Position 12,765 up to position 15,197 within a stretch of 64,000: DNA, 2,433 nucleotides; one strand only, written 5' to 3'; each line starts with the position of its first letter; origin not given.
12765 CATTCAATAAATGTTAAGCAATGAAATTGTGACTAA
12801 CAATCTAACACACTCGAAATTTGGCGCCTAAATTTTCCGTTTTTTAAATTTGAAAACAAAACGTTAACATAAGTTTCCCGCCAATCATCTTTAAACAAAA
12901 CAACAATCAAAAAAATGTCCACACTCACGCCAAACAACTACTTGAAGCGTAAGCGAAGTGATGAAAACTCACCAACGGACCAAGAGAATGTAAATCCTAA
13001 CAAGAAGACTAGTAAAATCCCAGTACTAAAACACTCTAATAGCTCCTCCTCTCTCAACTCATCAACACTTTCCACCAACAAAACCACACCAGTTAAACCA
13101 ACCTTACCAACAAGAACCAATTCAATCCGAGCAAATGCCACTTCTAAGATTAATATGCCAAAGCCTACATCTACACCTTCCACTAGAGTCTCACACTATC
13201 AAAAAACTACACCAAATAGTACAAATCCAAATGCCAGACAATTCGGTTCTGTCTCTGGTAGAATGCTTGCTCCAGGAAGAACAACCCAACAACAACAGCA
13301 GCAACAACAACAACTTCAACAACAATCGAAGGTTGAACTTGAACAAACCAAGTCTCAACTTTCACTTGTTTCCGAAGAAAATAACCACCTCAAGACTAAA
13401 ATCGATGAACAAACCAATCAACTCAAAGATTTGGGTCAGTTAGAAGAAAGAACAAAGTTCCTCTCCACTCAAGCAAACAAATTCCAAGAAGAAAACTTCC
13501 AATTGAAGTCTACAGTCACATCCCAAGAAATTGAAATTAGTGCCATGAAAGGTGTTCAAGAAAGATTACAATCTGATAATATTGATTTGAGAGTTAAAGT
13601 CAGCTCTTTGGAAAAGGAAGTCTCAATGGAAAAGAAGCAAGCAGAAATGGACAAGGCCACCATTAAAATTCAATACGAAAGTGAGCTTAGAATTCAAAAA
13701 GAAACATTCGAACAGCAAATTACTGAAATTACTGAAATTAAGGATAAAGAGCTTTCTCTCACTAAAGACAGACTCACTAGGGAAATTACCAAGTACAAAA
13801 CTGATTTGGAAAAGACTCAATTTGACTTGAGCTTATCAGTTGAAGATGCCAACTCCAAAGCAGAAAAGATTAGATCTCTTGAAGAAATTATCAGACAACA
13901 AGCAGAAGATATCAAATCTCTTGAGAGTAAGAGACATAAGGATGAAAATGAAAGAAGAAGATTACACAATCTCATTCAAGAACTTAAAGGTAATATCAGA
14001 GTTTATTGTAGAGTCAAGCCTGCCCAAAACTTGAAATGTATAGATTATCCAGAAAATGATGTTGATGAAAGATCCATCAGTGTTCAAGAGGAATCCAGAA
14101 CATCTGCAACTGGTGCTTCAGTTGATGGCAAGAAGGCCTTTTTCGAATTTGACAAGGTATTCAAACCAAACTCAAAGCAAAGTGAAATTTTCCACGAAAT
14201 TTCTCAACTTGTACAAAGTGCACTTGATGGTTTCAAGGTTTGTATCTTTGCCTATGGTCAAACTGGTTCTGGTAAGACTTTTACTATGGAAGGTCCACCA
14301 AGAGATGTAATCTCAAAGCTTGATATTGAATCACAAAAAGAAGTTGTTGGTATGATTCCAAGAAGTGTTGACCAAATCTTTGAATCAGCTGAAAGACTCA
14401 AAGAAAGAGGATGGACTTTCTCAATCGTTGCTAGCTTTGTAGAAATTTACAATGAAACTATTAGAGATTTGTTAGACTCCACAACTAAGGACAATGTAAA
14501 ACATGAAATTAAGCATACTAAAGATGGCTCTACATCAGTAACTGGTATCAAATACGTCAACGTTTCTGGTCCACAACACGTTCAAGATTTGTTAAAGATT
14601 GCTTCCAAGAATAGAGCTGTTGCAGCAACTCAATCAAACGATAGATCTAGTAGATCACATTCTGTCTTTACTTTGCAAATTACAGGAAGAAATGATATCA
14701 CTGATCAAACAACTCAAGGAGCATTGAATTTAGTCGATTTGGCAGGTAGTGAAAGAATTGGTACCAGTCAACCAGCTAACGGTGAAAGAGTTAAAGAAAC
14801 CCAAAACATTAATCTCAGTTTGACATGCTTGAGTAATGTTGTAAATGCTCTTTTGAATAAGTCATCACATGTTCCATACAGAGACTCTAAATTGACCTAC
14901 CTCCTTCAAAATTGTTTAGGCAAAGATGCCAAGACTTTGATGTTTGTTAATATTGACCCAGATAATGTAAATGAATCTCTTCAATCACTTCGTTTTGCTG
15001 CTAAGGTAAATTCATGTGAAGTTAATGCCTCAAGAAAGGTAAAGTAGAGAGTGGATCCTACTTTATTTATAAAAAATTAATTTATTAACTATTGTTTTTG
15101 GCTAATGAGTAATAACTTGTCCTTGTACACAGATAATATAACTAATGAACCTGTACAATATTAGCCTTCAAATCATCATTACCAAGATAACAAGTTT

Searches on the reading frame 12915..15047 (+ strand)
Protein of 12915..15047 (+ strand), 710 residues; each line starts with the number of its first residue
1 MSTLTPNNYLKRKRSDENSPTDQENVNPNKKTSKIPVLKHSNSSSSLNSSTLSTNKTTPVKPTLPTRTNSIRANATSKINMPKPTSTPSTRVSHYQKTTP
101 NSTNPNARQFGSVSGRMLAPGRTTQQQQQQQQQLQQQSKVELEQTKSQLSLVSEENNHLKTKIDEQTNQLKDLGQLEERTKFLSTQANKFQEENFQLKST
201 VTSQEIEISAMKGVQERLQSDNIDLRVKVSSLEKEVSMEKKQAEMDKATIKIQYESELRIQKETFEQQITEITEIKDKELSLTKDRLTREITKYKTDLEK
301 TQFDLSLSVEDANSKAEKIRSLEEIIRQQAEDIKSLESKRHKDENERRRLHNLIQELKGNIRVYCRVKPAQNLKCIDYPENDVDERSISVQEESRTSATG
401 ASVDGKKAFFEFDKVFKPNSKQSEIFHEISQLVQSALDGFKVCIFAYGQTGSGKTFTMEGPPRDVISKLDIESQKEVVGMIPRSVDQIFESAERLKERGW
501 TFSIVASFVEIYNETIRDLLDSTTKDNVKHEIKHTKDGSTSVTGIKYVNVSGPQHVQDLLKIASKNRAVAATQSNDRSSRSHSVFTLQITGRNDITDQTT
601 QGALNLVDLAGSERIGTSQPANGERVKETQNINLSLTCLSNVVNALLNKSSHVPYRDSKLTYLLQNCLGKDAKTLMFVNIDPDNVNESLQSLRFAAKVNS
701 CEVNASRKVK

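Call 5: search_protein_families(library=pfam, proteins=[window:12915-15047:+])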
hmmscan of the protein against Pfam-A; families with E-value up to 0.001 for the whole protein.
window:12915-15047:+ (710 aa): 2 families
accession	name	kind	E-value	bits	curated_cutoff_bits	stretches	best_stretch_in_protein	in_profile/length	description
PF00225.29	Kinesin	-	4.6e-104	348.4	29.3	1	367-700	2-326/327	Kinesin motor domain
PF16796.11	Microtub_bd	-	3.9e-52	176.7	27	1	342-520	3-155/155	Microtubule binding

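Call 25: find_encoding_contigs(protein=window:12915-15047:+, flank=10000, max_places=2)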
Protein window:12915-15047:+ (710 aa): no gene with exactly this product is on record in the collection.
